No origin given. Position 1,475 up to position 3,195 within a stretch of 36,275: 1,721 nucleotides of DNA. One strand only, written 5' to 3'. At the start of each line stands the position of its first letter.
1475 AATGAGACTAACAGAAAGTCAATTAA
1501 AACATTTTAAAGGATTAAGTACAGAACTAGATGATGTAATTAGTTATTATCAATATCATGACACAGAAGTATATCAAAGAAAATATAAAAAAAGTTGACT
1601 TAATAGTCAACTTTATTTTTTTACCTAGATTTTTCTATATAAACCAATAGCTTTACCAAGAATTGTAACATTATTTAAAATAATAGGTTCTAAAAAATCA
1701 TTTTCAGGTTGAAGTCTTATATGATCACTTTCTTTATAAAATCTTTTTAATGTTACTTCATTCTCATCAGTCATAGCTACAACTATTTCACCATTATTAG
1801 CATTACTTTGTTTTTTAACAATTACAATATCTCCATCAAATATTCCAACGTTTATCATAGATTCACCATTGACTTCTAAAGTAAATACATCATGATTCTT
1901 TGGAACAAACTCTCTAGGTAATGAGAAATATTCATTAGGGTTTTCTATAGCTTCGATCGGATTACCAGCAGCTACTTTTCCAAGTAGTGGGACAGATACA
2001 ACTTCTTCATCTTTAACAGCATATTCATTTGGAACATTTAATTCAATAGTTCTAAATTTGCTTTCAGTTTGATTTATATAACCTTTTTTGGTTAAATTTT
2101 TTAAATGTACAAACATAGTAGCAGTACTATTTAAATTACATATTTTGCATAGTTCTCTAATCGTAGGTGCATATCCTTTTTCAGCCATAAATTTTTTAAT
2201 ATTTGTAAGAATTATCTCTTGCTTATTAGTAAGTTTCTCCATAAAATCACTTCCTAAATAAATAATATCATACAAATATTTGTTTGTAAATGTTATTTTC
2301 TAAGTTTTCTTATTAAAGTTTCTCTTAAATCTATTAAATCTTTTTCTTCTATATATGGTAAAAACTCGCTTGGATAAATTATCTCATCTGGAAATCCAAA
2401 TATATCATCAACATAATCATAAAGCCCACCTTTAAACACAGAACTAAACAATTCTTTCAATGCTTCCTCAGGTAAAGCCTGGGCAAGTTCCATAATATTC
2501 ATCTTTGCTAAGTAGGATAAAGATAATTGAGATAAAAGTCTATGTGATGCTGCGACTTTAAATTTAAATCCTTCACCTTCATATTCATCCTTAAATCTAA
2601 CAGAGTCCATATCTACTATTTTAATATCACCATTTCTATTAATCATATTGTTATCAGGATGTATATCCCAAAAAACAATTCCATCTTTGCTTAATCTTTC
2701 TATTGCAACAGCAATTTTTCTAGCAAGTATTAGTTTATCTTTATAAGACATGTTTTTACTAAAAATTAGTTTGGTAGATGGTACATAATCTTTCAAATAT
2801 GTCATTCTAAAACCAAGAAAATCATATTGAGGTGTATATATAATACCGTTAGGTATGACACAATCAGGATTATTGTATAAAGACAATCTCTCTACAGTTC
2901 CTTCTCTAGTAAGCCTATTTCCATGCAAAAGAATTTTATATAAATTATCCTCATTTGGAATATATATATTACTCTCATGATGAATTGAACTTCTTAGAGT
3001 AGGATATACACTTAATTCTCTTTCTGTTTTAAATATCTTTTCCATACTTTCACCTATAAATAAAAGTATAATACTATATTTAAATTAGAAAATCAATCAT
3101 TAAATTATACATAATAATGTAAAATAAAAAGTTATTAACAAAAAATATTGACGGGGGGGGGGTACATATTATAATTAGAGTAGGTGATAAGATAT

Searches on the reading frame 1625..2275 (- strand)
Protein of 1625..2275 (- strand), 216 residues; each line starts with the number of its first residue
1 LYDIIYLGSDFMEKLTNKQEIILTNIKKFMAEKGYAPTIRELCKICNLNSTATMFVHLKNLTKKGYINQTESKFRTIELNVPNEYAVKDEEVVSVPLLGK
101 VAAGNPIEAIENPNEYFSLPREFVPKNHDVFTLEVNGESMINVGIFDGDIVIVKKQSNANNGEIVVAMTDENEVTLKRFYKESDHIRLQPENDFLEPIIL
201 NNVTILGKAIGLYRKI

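Call 6: search_protein_families(library=pfam, proteins=[window:1625-2275:-], max_evalue=0.01)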
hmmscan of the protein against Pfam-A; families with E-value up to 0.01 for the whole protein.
window:1625-2275:- (216 aa): 5 families
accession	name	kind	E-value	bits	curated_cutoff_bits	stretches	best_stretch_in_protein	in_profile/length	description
PF00717.28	Peptidase_S24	-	4.5e-35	120.3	23.3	1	96-210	1-116/116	Peptidase S24-like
PF01726.22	LexA_DNA_bind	-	2.5e-17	62.8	23.7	1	12-76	1-65/65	LexA DNA binding domain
PF13463.12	HTH_27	-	0.00035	21.2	22.2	1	15-73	1-54/68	Winged helix DNA-binding domain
PF16813.11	Cas_St_Csn2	-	0.0016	18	28.8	1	14-80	190-253/343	CRISPR-associated protein Csn2 subfamily St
PF21984.2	DnaD_N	-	0.0062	17.1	27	0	15-73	14-71/101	DnaD N-terminal domain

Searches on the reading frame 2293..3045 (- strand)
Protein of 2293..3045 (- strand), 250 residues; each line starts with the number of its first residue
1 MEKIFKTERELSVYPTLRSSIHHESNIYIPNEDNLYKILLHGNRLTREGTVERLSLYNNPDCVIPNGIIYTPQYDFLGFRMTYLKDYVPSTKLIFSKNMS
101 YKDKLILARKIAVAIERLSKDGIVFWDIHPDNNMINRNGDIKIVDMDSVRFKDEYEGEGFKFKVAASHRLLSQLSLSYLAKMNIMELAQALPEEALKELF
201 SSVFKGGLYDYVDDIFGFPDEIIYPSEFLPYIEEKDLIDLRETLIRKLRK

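Call 6: search_protein_families(library=pfam, proteins=[window:2293-3045:-], max_evalue=0.01)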
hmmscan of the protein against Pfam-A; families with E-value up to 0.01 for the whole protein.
window:2293-3045:- (250 aa): 2 families
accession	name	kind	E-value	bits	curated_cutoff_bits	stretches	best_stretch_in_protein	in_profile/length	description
PF00069.31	Pkinase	-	0.00015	21.7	31.7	1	98-150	94-146/263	Protein kinase domain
PF07714.23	PK_Tyr_Ser-Thr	-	0.0085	15.9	23.1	0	84-147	88-147/258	Protein tyrosine and serine/threonine kinase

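Call 30: find_encoding_contigs(protein=window:2293-3045:-, flank=1500, max_places=10)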
Protein window:2293-3045:- (250 aa): no gene with exactly this product is on record in the collection.
